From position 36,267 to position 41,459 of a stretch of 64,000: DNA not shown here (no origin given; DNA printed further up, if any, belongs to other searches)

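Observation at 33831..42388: Flagellin-linked glycosylation island centred on a 1630-aa fused GT2-GT4-GT2-TPR enzyme and a UDP-galactopyranose mutase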

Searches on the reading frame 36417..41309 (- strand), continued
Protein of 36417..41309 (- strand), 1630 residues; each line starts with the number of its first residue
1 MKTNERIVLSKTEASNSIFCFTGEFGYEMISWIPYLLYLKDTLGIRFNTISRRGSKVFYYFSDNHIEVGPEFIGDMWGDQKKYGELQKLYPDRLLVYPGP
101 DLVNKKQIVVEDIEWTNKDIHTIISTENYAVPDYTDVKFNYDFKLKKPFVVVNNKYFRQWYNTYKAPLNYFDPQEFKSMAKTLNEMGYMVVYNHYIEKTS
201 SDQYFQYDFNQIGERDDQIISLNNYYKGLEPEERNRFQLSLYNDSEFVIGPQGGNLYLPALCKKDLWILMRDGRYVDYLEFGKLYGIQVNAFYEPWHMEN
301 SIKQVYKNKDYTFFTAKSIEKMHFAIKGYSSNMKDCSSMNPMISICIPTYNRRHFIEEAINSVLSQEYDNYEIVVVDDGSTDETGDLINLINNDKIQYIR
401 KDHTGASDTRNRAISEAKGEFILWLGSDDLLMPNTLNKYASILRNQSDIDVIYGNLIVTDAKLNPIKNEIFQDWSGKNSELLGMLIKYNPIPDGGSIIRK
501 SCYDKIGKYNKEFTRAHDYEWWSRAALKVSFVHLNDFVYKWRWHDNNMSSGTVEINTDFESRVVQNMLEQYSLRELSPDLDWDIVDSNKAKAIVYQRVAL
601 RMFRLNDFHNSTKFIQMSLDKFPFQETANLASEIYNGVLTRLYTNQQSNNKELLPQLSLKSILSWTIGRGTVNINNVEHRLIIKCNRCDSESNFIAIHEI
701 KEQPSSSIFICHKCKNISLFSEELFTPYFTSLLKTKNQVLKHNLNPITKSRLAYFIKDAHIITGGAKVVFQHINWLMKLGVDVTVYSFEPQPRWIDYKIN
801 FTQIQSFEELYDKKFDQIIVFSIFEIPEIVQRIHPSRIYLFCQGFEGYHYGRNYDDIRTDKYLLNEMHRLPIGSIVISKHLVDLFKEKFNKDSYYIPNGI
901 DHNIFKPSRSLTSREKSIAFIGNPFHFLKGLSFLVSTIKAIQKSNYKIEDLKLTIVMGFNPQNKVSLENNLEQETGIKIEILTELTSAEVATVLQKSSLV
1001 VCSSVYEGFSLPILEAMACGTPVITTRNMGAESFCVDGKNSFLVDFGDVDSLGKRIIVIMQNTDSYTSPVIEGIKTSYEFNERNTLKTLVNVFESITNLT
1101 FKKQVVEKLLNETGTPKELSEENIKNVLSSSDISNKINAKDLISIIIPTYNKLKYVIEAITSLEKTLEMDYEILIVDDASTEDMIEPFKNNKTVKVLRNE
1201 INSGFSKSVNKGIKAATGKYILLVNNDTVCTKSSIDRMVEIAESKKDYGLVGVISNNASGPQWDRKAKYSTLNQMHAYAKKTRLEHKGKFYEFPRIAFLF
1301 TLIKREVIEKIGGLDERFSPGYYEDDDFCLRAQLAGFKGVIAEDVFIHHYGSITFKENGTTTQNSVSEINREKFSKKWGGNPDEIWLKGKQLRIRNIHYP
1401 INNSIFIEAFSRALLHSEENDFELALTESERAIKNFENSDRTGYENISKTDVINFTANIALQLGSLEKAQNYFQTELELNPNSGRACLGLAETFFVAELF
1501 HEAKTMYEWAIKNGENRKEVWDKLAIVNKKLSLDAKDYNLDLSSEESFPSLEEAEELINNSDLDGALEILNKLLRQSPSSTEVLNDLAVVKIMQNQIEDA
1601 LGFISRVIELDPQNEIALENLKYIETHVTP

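Call 37: search_protein_families(library=pfam, proteins=[L003:8060-14410:+, L006:6905-16120:+, L008:4211-12733:+], max_evalue=0.00001)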
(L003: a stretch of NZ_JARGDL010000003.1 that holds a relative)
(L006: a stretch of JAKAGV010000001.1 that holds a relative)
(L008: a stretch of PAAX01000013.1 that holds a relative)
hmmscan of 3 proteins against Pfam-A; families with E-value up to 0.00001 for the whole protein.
L003:8060-14410:+ (2116 aa): 7 families
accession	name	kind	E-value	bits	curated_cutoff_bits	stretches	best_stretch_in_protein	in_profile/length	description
PF00535.33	Glycos_transf_2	-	2.7e-79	265.4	23.3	4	848-1012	1-167/168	Glycosyl transferase family 2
PF00534.26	Glycos_transf_1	-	7.9e-29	100.8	26.4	2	1489-1655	8-171/172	Glycosyl transferases group 1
PF10111.15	Glyco_tranf_2_2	-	5.4e-27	95.4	27.3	2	849-1038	2-206/276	Glycosyltransferase like family 2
PF13692.12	Glyco_trans_1_4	-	7.9e-27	94.7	27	1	1496-1640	2-140/142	Glycosyl transferases group 1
PF13641.12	Glyco_tranf_2_3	-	1.1e-26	94.7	27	2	1715-1933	3-219/230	Glycosyltransferase like family 2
PF13704.12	Glyco_tranf_2_4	-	1.6e-13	51.4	27.5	1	28-110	7-93/98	Glycosyl transferase family 2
PF20706.3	GT4-conflict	-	1e-12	48.2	26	1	1487-1618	187-323/385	Family 4 Glycosyltransferase in conflict systems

L006:6905-16120:+ (3071 aa): 21 families
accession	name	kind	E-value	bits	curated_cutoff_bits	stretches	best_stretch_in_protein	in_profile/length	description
PF00535.33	Glycos_transf_2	-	1.3e-145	481.2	23.3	5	1604-1730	1-130/168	Glycosyl transferase family 2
PF13641.12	Glyco_tranf_2_3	-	3.6e-59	201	27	4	2160-2376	4-218/230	Glycosyltransferase like family 2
PF10111.15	Glyco_tranf_2_2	-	3.9e-52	177.9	27.3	4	1604-1811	1-223/276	Glycosyltransferase like family 2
PF07719.23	TPR_2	-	1.8e-17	62.4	27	0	2626-2656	3-33/34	Tetratricopeptide repeat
PF14559.12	TPR_19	-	5.3e-15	55.9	25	0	2988-3035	2-49/68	Tetratricopeptide repeat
PF13578.12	Methyltransf_24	-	8.3e-15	56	26.3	1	2747-2864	1-105/105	Methyltransferase domain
PF13424.12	TPR_12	-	9.3e-15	55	30.1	0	2431-2499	8-75/77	Tetratricopeptide repeat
PF00515.34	TPR_1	-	4e-14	52.2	27.8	0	2627-2656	4-33/34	Tetratricopeptide repeat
PF00534.26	Glycos_transf_1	-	7.6e-13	48.8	26.4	1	969-1088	8-127/172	Glycosyl transferases group 1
PF13181.12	TPR_8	-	1.8e-11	43.7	25.7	0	2982-3009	6-33/34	Tetratricopeptide repeat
PF13428.12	TPR_14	-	2.7e-11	43.4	23.5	0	2632-2666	9-43/44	Tetratricopeptide repeat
PF13632.12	Glyco_trans_2_3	-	7.9e-11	42.6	27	0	2029-2094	65-128/198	Glycosyl transferase family group 2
PF13692.12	Glyco_trans_1_4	-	1.7e-09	38.5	27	1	978-1085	3-108/142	Glycosyl transferases group 1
PF02434.22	Fringe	-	4.2e-09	36.6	21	1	255-456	8-225/250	Fringe-like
PF13712.12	Glyco_tranf_2_5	-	1.9e-08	34.7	27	0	2213-2366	29-186/210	Glycosyltransferase like family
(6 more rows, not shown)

L008:4211-12733:+ (2840 aa): 16 families
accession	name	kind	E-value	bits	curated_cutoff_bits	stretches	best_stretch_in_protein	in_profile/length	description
PF00535.33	Glycos_transf_2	-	7.3e-34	117.6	23.3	1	2238-2366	1-126/168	Glycosyl transferase family 2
PF08241.18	Methyltransf_11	-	4.2e-33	114.3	21.2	2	1181-1271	1-95/95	Methyltransferase domain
PF13489.12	Methyltransf_23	-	1e-32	113.6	27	1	1159-1318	5-163/164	Methyltransferase domain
PF13649.12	Methyltransf_25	-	2.4e-21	76.6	27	1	1181-1267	2-97/97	Methyltransferase domain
PF08242.18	Methyltransf_12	-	6.6e-19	68.9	30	1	1181-1269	1-98/98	Methyltransferase domain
PF14559.12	TPR_19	-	6.7e-19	68.4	25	0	1844-1893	3-52/68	Tetratricopeptide repeat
PF13847.12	Methyltransf_31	-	1.4e-18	67.4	27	1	1176-1290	3-129/145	Methyltransferase domain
PF13578.12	Methyltransf_24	-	1.5e-14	55.2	26.3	1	656-772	1-105/105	Methyltransferase domain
PF01075.23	Glyco_transf_9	-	2.5e-14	53.6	22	1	1455-1693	7-236/247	Glycosyltransferase family 9 (heptosyltransferase)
PF13428.12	TPR_14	-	8.2e-11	41.9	23.5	0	2663-2700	6-43/44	Tetratricopeptide repeat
PF07719.23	TPR_2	-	1.1e-10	41.2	27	0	25-52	6-33/34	Tetratricopeptide repeat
PF13424.12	TPR_12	-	1.3e-10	41.7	30.1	0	2769-2817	26-75/77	Tetratricopeptide repeat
PF07021.18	MetW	-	4.2e-10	40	21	0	86-184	11-112/193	Methionine biosynthesis protein MetW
PF12895.13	ANAPC3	-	5e-10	40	27.2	0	1850-1894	7-50/82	Anaphase-promoting complex, cyclosome, subunit 3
PF02353.26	CMAS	-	6.7e-09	35.9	27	1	1178-1272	64-165/273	Mycolic acid cyclopropane synthetase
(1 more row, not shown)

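Call 61: find_homologous_proteins(query=window:36417-41309:-, max_evalue=1e-30)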
Query window:36417-41309:- (1630 aa): 72 proteins with E <= 1e-30 among 3612 candidates.
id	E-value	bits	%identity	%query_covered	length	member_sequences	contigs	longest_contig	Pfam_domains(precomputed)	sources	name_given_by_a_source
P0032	0.0e+0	3724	100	100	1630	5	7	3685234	PF14559.13,PF10111.15,PF13641.13,PF00534.27,PF00515.35,PF13432.13,PF13428.13,PF00535.33,PF07719.24,PF20706.4,PF13692.13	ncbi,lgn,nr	ncbi:MAG: glycosyltransferase [Melioribacteraceae bacterium]|nr:glycosyltransferase [Melioribacterac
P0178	0.0e+0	1052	47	38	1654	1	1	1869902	PF10111.15,PF13428.13,PF00535.33,PF13712.13,PF14559.13,PF13632.13,PF13641.13,PF00515.35,PF13424.13,PF13432.13,PF13181.13,PF07719.24,PF13174.13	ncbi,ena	-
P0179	3.5e-261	888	50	38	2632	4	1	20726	PF10111.15,PF13579.13,PF13524.13,PF13439.13,PF00535.33,PF08241.19,PF13692.13,PF13712.13,PF13632.13,PF13641.13,PF00534.27,PF13649.13,PF20706.4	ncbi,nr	ncbi:MAG: glycosyltransferase, partial [Ignavibacteria bacterium]|nr:glycosyltransferase [Ignavibact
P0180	8.2e-243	827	47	31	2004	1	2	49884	PF13712.13,PF14559.13,PF13632.13,PF10111.15,PF13506.14,PF13641.13,PF13424.13,PF13432.13,PF00535.33,PF07719.24,PF02709.21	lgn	-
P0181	1.0e-242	827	43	34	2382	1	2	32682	PF13431.13,PF09976.16,PF23914.2,PF10111.15,PF13506.14,PF13414.13,PF13428.13,PF00535.33,PF13692.13,PF14559.13,PF13641.13,PF00534.27,PF00515.35,PF13424.13,PF13432.13,PF13181.13,PF07719.24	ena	-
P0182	4.2e-196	673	43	30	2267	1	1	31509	PF23914.2,PF10111.15,PF13506.14,PF13414.13,PF13428.13,PF13439.13,PF00535.33,PF13692.13,PF02709.21,PF14559.13,PF13632.13,PF13641.13,PF00534.27,PF00515.35,PF13424.13,PF13432.13,PF13181.13,PF07719.24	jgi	-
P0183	4.7e-190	653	44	24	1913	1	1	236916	PF13712.13,PF13632.13,PF10111.15,PF13506.14,PF13641.13,PF00535.33,PF02709.21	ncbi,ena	-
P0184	3.1e-189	650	45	20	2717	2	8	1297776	PF13632.13,PF10111.15,PF13506.14,PF13641.13,PF00534.27,PF04055.28,PF13439.13,PF00535.33,PF13692.13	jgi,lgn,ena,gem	-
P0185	8.9e-185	635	46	17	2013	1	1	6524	PF13414.13,PF13439.13,PF00535.33,PF02709.21,PF13374.13,PF13632.13,PF00515.35,PF13424.13,PF07719.24,PF13174.13,PF13431.13,PF23914.2,PF10111.15,PF13506.14,PF13579.13,PF13176.13,PF13428.13,PF13692.13,PF13712.13,PF14559.13,PF13641.13,PF00534.27,PF13371.13,PF13432.13,PF13181.13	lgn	-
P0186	2.3e-180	620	37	40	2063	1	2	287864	PF03071.22,PF23914.2,PF10111.15,PF13579.13,PF13524.13,PF13428.13,PF13439.13,PF00535.33,PF25064.2,PF13692.13,PF14559.13,PF13632.13,PF13641.13,PF00534.27,PF00515.35,PF13424.13,PF13432.13,PF13181.13,PF07719.24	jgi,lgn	jgi:GT2 family glycosyltransferase/Tfp pilus assembly protein PilF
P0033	2.6e-175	604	46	19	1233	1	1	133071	PF10111.15,PF13641.13,PF00535.33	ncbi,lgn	-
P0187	7.8e-172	592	38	24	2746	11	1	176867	PF10111.15,PF13506.14,PF13439.13,PF00535.33,PF13692.13,PF02709.21,PF13632.13,PF13641.13,PF00534.27,PF00515.35,PF13424.13,PF07719.24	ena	-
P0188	1.3e-170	588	35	22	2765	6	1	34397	PF10111.15,PF13506.14,PF13414.13,PF13524.13,PF00535.33,PF02709.21,PF02310.25,PF13712.13,PF14559.13,PF13632.13,PF13641.13,PF04055.28,PF00515.35,PF13424.13,PF13181.13,PF07719.24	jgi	-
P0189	2.7e-168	580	34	22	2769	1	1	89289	PF10111.15,PF13506.14,PF13414.13,PF13524.13,PF00535.33,PF02709.21,PF02310.25,PF13712.13,PF14559.13,PF13632.13,PF13641.13,PF04055.28,PF00515.35,PF13181.13,PF07719.24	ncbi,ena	-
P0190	4.4e-166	573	41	24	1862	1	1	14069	PF03071.22,PF10111.15,PF13506.14,PF13524.13,PF13176.13,PF13428.13,PF00535.33,PF14559.13,PF13632.13,PF13641.13,PF00515.35,PF13424.13,PF13181.13,PF07719.24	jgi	jgi:glycosyltransferase involved in cell wall biosynthesis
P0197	9.2e-137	476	45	20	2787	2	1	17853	PF13489.13,PF13414.13,PF13439.13,PF00535.33,PF08241.19,PF13374.13,PF13847.13,PF24575.2,PF00515.35,PF05148.22,PF13424.13,PF07719.24,PF13174.13,PF25063.1,PF13431.13,PF23914.2,PF25062.2,PF10111.15,PF25058.2,PF13579.13,PF13524.13,PF13428.13,PF13692.13,PF14559.13,PF13641.13,PF00534.27,PF13371.13,PF13649.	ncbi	ncbi:MAG: glycosyltransferase [Thermodesulfovibrionales bacterium]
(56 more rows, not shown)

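Call 64: find_encoding_contigs(protein=P0197, flank=10000, max_places=1)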
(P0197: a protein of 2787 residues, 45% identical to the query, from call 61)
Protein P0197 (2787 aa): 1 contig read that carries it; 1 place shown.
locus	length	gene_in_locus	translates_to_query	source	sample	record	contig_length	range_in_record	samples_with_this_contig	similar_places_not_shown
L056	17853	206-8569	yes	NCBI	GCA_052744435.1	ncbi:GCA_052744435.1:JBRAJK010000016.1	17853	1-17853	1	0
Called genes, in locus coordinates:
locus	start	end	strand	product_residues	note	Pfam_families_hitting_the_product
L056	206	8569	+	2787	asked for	PF00534:Glycos_transf_1, PF13692:Glyco_trans_1_4, PF08241:Methyltransf_11, PF13489:Methyltransf_23, PF13649:Methyltransf_25, PF13439:Glyco_transf_4, PF00534:Glycos_transf_1, PF13692:Glyco_trans_1_4, +35 more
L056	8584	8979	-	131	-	PF07309:FlaF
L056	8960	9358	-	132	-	PF07378:FlbT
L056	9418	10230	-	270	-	PF00669:Flagellin_N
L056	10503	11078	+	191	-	PF00072:Response_reg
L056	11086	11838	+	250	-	PF07238:PilZ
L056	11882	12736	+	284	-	PF20560:MotA_N, PF01618:MotA_ExbB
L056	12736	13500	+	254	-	PF13677:MotB_plug, PF00691:OmpA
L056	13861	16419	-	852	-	PF11897:DUF3417, PF00343:Phosphorylase, PF28476:GlgP_C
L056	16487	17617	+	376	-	PF01656:CbiA, PF02374:ArsA_ATPase (weak), PF10609:ParA, PF13614:AAA_31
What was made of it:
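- A further flagellin-linked giant occurs in Nitrospirota (call 64). The same pairing is seen in a Nitrospirota MAG (call 64).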
